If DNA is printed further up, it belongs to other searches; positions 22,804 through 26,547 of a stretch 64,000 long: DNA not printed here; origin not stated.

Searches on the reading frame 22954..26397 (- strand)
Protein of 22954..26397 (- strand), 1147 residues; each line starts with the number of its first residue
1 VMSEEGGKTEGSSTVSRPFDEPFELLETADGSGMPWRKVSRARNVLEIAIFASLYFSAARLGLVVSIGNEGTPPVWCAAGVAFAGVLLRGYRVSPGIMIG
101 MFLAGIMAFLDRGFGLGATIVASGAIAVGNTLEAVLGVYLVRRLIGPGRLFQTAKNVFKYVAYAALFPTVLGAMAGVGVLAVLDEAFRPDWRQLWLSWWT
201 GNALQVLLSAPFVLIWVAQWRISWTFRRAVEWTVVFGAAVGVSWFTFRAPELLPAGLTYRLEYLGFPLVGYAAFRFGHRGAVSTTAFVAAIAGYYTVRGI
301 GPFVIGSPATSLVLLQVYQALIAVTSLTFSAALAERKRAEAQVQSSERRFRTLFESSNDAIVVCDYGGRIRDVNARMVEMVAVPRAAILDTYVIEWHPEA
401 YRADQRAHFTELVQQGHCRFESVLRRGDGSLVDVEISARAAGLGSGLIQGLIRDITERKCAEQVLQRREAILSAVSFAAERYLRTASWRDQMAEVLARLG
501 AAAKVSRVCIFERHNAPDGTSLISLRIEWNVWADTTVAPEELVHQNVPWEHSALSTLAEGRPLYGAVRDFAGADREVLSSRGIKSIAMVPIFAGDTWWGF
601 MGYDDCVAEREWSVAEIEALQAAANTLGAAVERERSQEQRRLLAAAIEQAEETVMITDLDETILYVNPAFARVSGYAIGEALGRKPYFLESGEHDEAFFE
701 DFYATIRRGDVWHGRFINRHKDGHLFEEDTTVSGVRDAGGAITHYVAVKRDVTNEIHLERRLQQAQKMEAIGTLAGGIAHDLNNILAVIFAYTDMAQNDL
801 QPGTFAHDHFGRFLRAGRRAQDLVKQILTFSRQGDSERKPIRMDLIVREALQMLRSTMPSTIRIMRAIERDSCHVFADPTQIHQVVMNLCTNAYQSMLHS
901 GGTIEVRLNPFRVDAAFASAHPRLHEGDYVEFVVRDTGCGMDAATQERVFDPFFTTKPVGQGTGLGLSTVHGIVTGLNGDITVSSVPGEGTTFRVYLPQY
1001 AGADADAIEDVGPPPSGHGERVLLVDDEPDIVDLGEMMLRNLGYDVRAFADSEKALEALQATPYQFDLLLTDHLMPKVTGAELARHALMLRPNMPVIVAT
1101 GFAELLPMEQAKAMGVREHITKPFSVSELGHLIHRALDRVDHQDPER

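Call 57: search_protein_families(library=pfam, proteins=[window:22954-26397:-], max_evalue=0.001)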
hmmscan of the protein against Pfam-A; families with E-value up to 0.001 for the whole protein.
window:22954-26397:- (1147 aa): 10 families
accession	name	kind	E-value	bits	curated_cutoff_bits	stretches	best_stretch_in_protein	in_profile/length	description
PF05231.19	MASE1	-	7e-32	111.2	29.8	1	49-337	4-299/299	MASE1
PF02518.31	HATPase_c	-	1.1e-24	87.4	26.4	1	878-999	2-109/111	Histidine kinase-, DNA gyrase B-, and HSP90-like ATPase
PF00989.32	PAS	-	6.7e-23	81.3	22.6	2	643-752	3-113/113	PAS fold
PF13426.13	PAS_9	-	1.2e-21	77.3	27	2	653-753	3-102/103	PAS domain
PF00072.30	Response_reg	-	1.1e-18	67.9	30.2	1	1022-1132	1-109/111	Response regulator receiver domain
PF13188.13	PAS_8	-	2.4e-18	65.7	21.8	2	348-390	1-44/65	PAS domain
PF08448.16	PAS_4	-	5.8e-15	55.9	23.1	1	354-459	1-109/110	PAS fold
PF01590.32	GAF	-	1.9e-09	38.6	22.4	1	493-631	7-133/133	GAF domain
PF00512.31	HisKA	-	3.2e-09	37.2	26.9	1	772-833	3-63/66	His Kinase A (phospho-acceptor) domain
PF08447.18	PAS_3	-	6.4e-07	30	25.6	1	663-748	1-88/89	PAS fold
